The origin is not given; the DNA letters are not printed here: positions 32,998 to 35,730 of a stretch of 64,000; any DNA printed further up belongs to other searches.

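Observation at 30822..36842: Rieske oxygenase + DMGDH-like flavoenzyme + Bug binding protein operon back-to-back with phnW: candidate folate-linked N-demethylation route for methylated aminophosphonates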

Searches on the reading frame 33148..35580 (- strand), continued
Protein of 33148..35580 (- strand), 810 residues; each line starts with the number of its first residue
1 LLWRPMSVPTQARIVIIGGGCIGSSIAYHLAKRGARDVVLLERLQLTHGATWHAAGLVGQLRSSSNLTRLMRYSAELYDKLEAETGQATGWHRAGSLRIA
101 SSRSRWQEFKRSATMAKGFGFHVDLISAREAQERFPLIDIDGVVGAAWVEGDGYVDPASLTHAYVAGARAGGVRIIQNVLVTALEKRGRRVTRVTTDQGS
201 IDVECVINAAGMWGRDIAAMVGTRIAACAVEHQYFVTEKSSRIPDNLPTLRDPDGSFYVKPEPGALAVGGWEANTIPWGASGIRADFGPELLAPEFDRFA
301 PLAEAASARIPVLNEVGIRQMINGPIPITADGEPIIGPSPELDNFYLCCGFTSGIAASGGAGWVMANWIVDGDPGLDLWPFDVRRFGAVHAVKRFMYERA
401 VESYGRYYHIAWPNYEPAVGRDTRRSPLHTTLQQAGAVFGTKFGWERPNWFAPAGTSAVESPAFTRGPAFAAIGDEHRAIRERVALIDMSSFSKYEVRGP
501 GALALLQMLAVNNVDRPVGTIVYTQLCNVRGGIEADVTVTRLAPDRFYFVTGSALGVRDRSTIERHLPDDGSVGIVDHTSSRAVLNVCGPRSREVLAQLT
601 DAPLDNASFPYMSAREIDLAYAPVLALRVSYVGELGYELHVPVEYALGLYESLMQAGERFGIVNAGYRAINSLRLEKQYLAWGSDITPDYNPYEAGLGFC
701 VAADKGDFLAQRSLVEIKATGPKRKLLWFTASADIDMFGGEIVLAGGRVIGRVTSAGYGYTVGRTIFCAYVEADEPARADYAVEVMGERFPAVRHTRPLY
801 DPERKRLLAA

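Call 62: search_protein_families(library=ncbifam, proteins=[L068:5949-6986:+, L068:8250-9884:+, L043:3-1550:-, L053:5754-6809:+, L061:310-1269:+], max_evalue=1e-8)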
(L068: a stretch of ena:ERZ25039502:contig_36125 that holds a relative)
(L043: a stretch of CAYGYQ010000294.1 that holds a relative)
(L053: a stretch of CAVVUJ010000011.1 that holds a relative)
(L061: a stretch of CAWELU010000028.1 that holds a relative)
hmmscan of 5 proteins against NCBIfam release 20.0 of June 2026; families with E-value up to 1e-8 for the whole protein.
L068:5949-6986:+ (345 aa): 4 families
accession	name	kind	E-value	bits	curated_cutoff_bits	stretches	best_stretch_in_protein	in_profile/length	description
TIGR03261.1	phnS2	equivalog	1.5e-134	448.3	392.75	1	13-342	4-333/334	putative 2-aminoethylphosphonate ABC transporter substrate-binding protein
NF011620.1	PRK15046.1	equivalog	1.9e-24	86.1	310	1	12-282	6-275/334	2-aminoethylphosphonate ABC transporter substrate-binding protein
TIGR03227.1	PhnS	equivalog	2.7e-17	62.7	395.3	1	14-302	18-306/360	2-aminoethylphosphonate ABC transporter substrate-binding protein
TIGR01254.1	sfuA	subfamily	5e-17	62.1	93.4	1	39-282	15-253/306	thiamine ABC transporter substrate-binding protein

L068:8250-9884:+ (544 aa): 20 families
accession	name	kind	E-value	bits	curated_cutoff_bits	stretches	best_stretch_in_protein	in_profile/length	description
TIGR03262.1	PhnU2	equivalog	2.2e-237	789.1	593.25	1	5-544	7-546/546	putative 2-aminoethylphosphonate ABC transporter permease subunit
TIGR02141.1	modB_ABC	equivalog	2.1e-31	109.2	182.6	1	57-253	3-204/208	molybdate ABC transporter permease subunit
TIGR01581.1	Mo_ABC_porter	hypoth_equivalog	4.2e-29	101.6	210.3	2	38-247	7-222/225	ABC transporter permease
NF011624.0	PRK15050.1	equivalog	2.8e-24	85.8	247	1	13-259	36-290/297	2-aminoethylphosphonate ABC transporter permease subunit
NF007047.0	PRK09500.1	equivalog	3.6e-24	85.8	326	1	13-257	15-255/257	spermidine/putrescine ABC transporter permease PotC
TIGR00969.1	3a0106s02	subfamily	9.1e-22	77.8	240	1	7-256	22-271/272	sulfate ABC transporter permease subunit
NF040839.1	tungstate_WtpB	equivalog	1.3e-21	77.4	340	1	12-257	13-250/251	tungstate ABC transporter permease WtpB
NF007044.0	PRK09497.1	equivalog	1.2e-19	70.9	348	1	5-243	12-263/285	spermidine/putrescine ABC transporter permease PotB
NF006939.0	PRK09421.1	equivalog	2.9e-19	69.4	262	1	51-205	9-167/230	molybdate ABC transporter permease subunit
NF043074.1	MMSYN1_0196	equivalog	2.4e-18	66.4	350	1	12-246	21-254/277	spermidine/putrescine ABC transporter permease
TIGR02139.1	permease_CysT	equivalog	8.3e-18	64.9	246.1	1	6-256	10-260/265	sulfate ABC transporter permease subunit CysT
TIGR03226.1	PhnU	equivalog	2.2e-17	63.5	283.45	1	8-257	48-306/311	2-aminoethylphosphonate ABC transporter permease subunit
TIGR02140.1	permease_CysW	equivalog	2e-16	60.3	329.1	1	5-258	6-259/261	sulfate ABC transporter permease subunit CysW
NF007889.0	PRK10592.1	equivalog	3.6e-15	56.3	476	1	38-257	49-267/281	putrescine ABC transporter permease PotI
NF043073.1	MMSYN1_0195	equivalog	7.7e-13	47.5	1250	1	38-222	43-218/1021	spermidine/putrescine ABC transporter permease/substrate-binding protein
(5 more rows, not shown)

L043:3-1550:- (516 aa): 1 family
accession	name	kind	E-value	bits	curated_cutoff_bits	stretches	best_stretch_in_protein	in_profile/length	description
TIGR02369.2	trimeth_pyl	equivalog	8.2e-79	265.3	525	1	43-506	4-461/469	[trimethylamine--corrinoid protein] Co-methyltransferase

L053:5754-6809:+ (351 aa): 5 families
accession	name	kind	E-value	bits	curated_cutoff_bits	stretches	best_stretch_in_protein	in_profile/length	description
NF005718.0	PRK07534.1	equivalog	2e-146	487.6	338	1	1-324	2-324/337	betaine--homocysteine S-methyltransferase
NF006396.0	PRK08645.1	equivalog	6.2e-70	236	453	1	13-298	11-288/611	bifunctional homocysteine S-methyltransferase/methylenetetrahydrofolate reductase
TIGR02082.1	metH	equivalog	6.8e-48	163.1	1010.85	1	37-299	42-317/1182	methionine synthase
NF007024.0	PRK09490.1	equivalog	1.5e-40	138.9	1497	1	36-301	57-336/1234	methionine synthase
NF007020.0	PRK09485.1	equivalog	3.6e-26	91.9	215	1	5-295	4-304/306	homocysteine S-methyltransferase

L061:310-1269:+ (319 aa): 4 families
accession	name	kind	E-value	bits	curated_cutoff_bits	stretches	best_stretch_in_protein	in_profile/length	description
NF005719.0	PRK07535.1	domain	3.8e-109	363.9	259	1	37-297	1-261/268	methyltetrahydrofolate:corrinoid/iron-sulfur protein methyltransferase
TIGR02082.1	metH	equivalog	3.5e-44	150.8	1010.85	1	13-265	319-586/1182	methionine synthase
NF040758.1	CODH_ACS_meth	exception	4.8e-40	137.5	370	1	37-282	4-250/261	carbon monoxide dehydrogenase/acetyl-CoA synthase methytransferase subunit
NF007024.0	PRK09490.1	equivalog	8.5e-32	109.9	1497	1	19-265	342-603/1234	methionine synthase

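Call 66: search_protein_families(library=ncbifam, proteins=[L032:16599-17693:-, L032:18565-19887:-, L032:19964-20650:-, L032:20754-21857:-, L032:17783-18568:-, L032:13790-15628:-], max_evalue=1e-8)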
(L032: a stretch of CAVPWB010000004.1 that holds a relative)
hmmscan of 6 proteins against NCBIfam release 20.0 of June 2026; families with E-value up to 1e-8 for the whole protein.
L032:16599-17693:- (364 aa): 4 families
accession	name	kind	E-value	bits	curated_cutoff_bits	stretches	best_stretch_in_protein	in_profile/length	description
TIGR03261.1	phnS2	equivalog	9.4e-109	363.5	392.75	1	36-362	5-329/334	putative 2-aminoethylphosphonate ABC transporter substrate-binding protein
NF011620.1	PRK15046.1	equivalog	2.3e-27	95.7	310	1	39-306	11-279/334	2-aminoethylphosphonate ABC transporter substrate-binding protein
TIGR03227.1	PhnS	equivalog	1.7e-22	79.8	395.3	1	38-319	12-300/360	2-aminoethylphosphonate ABC transporter substrate-binding protein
TIGR01254.1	sfuA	subfamily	2.4e-16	59.9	93.4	1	69-346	22-297/306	thiamine ABC transporter substrate-binding protein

L032:18565-19887:- (440 aa): 3 families
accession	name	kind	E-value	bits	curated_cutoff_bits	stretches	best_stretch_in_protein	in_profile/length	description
NF002022.0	PRK00843.1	equivalog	1.3e-52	178.9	413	1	32-307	11-282/350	NAD(P)-dependent glycerol-1-phosphate dehydrogenase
NF006941.0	PRK09423.1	subfamily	1.6e-12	46.9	336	1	54-196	28-174/367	glycerol dehydrogenase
NF053832.1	GlycoaldRedHalo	equivalog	7.3e-09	35.2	550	0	54-196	28-174/363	glycolaldehyde reductase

L032:19964-20650:- (228 aa): 0 families

L032:20754-21857:- (367 aa): 6 families
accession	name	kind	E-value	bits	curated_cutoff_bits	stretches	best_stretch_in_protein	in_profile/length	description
TIGR02210.1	rodA_shape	equivalog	1.3e-126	422.5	336.7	1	17-363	1-357/357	rod shape-determining protein RodA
NF008060.0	PRK10794.1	equivalog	2.4e-115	385.4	590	1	15-365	15-366/370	peptidoglycan glycosyltransferase MrdB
TIGR02614.1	ftsW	equivalog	4.2e-87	292.5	337.5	1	17-361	1-356/357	putative lipid II flippase FtsW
NF037961.1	RodA_shape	subfamily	8.4e-60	203.2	150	2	186-362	228-411/415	rod shape-determining protein RodA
TIGR02615.1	spoVE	exception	1.1e-59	202.7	448.8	1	28-358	12-352/354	stage V sporulation protein E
NF008042.0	PRK10774.1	equivalog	7e-48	163.6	493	1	47-363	74-393/405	cell division protein FtsW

L032:17783-18568:- (261 aa): 10 families
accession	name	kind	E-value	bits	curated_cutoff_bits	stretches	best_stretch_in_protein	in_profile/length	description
NF040755.1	AgaR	equivalog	2.2e-38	131.8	260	1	10-258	4-255/256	transcriptional repressor AgaR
NF007753.1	PRK10434.1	equivalog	6.9e-37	127.4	350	1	11-258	4-252/253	glucitol operon DNA-binding transcriptional repressor SrlR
NF041397.1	TranRegGlpR_Halo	equivalog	2e-35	122.6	300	1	11-258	4-251/253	HTH-type transcriptional regulator GlpR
NF010034.0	PRK13509.1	equivalog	2e-34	119.1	244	1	11-258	4-250/251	HTH-type transcriptional regulator UlaR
NF007316.0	PRK09802.1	equivalog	1.5e-33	116.1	351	1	7-259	12-267/269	DeoR family transcriptional regulator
NF008154.0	PRK10906.1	equivalog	4e-33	114.8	331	1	10-255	3-248/252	DeoR/GlpR family transcriptional regulator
NF040890.1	trans_reg_YgbI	equivalog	1e-29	103.8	400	1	12-260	5-253/253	DNA-binding transcriptional repressor YgbI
NF007961.0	PRK10681.1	equivalog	1e-27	97.2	244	1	10-254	5-248/252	DNA-binding transcriptional repressor DeoR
NF040887.2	trans_reg_YciT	exception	6.7e-27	94.7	450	1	12-257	3-244/246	DNA-binding transcriptional regulator YciT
NF007720.0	PRK10411.1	equivalog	1.8e-23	83.1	259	1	11-240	3-234/243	L-fucose operon activator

L032:13790-15628:- (612 aa): 24 families
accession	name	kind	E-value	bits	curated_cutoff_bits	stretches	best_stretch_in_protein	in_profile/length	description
TIGR03262.1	PhnU2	equivalog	9.4e-172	572.4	593.25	1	77-603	5-536/546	putative 2-aminoethylphosphonate ABC transporter permease subunit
TIGR02141.1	modB_ABC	equivalog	5.1e-33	114.5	182.6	1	129-328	3-206/208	molybdate ABC transporter permease subunit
TIGR01581.1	Mo_ABC_porter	hypoth_equivalog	1.3e-32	113.1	210.3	2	115-322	12-224/225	ABC transporter permease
NF011624.0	PRK15050.1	equivalog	2.2e-26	92.7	247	1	58-320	7-278/297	2-aminoethylphosphonate ABC transporter permease subunit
TIGR03255.1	PhnV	equivalog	3.9e-23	82.5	358.7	1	354-598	17-261/270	2-aminoethylphosphonate ABC transport system, membrane component PhnV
TIGR00969.1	3a0106s02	subfamily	1.1e-22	80.8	240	1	79-315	21-257/272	sulfate ABC transporter permease subunit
NF007044.0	PRK09497.1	equivalog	2.9e-22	79.4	348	1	81-321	14-268/285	spermidine/putrescine ABC transporter permease PotB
NF007047.0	PRK09500.1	equivalog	6.9e-22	78.3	326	1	81-331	17-255/257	spermidine/putrescine ABC transporter permease PotC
NF006939.0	PRK09421.1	equivalog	7e-22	78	262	1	124-333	10-226/230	molybdate ABC transporter permease subunit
TIGR02139.1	permease_CysT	equivalog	7.1e-22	78.2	246.1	1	80-318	11-249/265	sulfate ABC transporter permease subunit CysT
NF040839.1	tungstate_WtpB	equivalog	3.4e-21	76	340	1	82-317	9-238/251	tungstate ABC transporter permease WtpB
TIGR03226.1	PhnU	equivalog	1.4e-20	74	283.45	1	54-320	27-295/311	2-aminoethylphosphonate ABC transporter permease subunit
NF006951.0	PRK09433.1-2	equivalog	2e-18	66.3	788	1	124-607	54-533/535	thiamine/thiamine pyrophosphate ABC transporter permease ThiP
TIGR02140.1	permease_CysW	equivalog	1.3e-17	64.2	329.1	1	81-315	8-247/261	sulfate ABC transporter permease subunit CysW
NF043074.1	MMSYN1_0196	equivalog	5.1e-17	62.1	350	1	76-332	11-267/277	spermidine/putrescine ABC transporter permease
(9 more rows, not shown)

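Call 78: search_dna_similar(query=window:33148-35565:-, collection=plasmids, mode=protein, max_rows=40, max_evalue=1e-100)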
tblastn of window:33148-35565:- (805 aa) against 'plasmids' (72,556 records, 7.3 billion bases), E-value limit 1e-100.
Records with a match: 368; places in all: 433; records where one place covers at least 80% of the query: 367.
Best place of each record, by identity: <60% 368.
By first word of the organism name: Sinorhizobium 136; Phaeobacter 60; Shinella 19; Leisingera 19; Paracoccus 15; Rhizobium 11; Ensifer 10; Sphingobium 10; Arthrobacter 10; Aminobacter 9; and 37 more.
By predicted mobility (MOB-suite, as given by PLSDB): non-mobilizable 205; conjugative 93; mobilizable 70.
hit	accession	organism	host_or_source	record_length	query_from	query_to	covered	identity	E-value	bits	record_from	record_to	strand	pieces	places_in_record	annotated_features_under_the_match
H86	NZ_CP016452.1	Sinorhizobium sp. RAC02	Microbial isolate,Algal phycosphere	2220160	2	802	100%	53.9%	0e+0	839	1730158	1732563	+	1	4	none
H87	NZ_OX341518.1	Aminobacter niigataensis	-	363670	2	802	100%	53.7%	0e+0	835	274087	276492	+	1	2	FAD-dependent oxidoreductase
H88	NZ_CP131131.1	Shinella zoogloeoides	isolate,Activated charcoal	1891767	2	802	100%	53.6%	0e+0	833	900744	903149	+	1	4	none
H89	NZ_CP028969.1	Aminobacter sp. MSH1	Soil,Dichlobenil-treated soil sampled ...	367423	2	802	100%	53.5%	0e+0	829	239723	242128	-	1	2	FAD-dependent oxidoreductase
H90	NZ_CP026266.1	Aminobacter sp. MSH1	bacterial isolate,soil from courtyard ...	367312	2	802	100%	53.5%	0e+0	829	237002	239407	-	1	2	FAD-dependent oxidoreductase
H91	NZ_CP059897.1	Ciceribacter thiooxidans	mixed culture,soil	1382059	22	804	97%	53.6%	0e+0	818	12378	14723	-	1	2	none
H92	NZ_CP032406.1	Rhizobium rosettiformans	Isolation,ex cyanobacteria field sample ...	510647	22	804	97%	52.6%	0e+0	800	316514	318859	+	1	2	FAD-dependent oxidoreductase | phosphotransferase family protein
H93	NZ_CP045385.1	Ruegeria sp. THAF33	pure culture,Surface of a polyethylene ...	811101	22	804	97%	52.1%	0e+0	767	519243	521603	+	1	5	FAD-dependent oxidoreductase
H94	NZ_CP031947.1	Ruegeria sp. AD91A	-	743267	22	804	97%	51.8%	0e+0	762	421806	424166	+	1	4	FAD-dependent oxidoreductase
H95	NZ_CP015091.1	Salipiger abyssi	single cell,marine seawater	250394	22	804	97%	50.5%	0e+0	744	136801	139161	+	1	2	FAD-dependent oxidoreductase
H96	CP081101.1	Rhodobacteraceae bacterium M382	-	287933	22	802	97%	50.5%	0e+0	750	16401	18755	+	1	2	FAD-dependent oxidoreductase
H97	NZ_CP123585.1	Alisedimentitalea scapharcae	Anadara broughtonii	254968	22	802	97%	50.5%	0e+0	746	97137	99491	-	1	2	FAD-dependent oxidoreductase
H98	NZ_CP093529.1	Shinella zoogloeoides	-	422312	1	802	100%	46.9%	0e+0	689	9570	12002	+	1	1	FAD-dependent oxidoreductase | choline/ethanolamine kinase family protein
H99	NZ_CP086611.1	Shinella zoogloeoides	-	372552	1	802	100%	46.9%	0e+0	687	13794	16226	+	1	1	FAD-dependent oxidoreductase | choline/ethanolamine kinase family protein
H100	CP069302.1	Shinella sp. PSBB067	monoisolate,Minnesota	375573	1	802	100%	46.7%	0e+0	685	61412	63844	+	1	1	FAD-dependent oxidoreductase | phosphotransferase family protein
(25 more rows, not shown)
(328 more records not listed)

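Call 79: get_annotated_region(hit=H94, flank=10000)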
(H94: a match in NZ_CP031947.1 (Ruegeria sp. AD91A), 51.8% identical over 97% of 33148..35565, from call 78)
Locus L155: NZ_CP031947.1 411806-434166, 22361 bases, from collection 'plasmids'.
description: Ruegeria sp. AD91A plasmid unnamed1, complete sequence
organism: Ruegeria sp. AD91A (NCBI taxid 2293862)
taxonomy: Bacteria; Pseudomonadota; Alphaproteobacteria; Rhodobacterales; Roseobacteraceae; Ruegeria; Ruegeria sp. AD91A
host: -; source: -; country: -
typing (MOB-suite, as given by PLSDB): non-mobilizable
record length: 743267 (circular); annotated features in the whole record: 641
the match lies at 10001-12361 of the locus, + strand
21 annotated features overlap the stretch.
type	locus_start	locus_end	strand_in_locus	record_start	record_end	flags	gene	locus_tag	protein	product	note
CDS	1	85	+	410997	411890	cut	-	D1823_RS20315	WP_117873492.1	ABC transporter ATP-binding protein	-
CDS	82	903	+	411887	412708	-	-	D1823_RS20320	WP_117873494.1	ABC transporter permease subunit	GO:0055085 - transmembrane transport [Evidence IEA]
CDS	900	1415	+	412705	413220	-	-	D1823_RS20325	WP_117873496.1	nitrous oxide reductase accessory protein NosL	-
CDS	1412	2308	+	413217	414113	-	-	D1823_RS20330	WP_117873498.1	FAD:protein FMN transferase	GO:0017013 - protein flavinylation [Evidence IEA]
CDS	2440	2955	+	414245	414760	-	napF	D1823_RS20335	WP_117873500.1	ferredoxin-type protein NapF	-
CDS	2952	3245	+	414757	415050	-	-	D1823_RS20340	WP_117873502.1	chaperone NapD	-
CDS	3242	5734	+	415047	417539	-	napA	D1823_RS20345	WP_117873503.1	nitrate reductase catalytic subunit NapA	-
CDS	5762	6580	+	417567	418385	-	napG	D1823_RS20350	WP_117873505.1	ferredoxin-type protein NapG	-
CDS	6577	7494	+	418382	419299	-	napH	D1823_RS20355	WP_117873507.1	quinol dehydrogenase ferredoxin subunit NapH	-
CDS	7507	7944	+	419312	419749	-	-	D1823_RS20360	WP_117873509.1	nitrate reductase cytochrome c-type subunit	-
CDS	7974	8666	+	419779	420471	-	-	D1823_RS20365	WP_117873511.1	NapC/NirT family cytochrome c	-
CDS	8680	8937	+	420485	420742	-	-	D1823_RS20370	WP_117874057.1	hypothetical protein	-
CDS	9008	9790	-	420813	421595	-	-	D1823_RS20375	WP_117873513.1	DeoR/GlpR family DNA-binding transcription regulator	-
CDS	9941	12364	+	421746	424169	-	-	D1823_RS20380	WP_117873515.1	FAD-dependent oxidoreductase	-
CDS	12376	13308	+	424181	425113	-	-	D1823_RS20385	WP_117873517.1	choline/ethanolamine kinase family protein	GO:0016310 - phosphorylation [Evidence IEA]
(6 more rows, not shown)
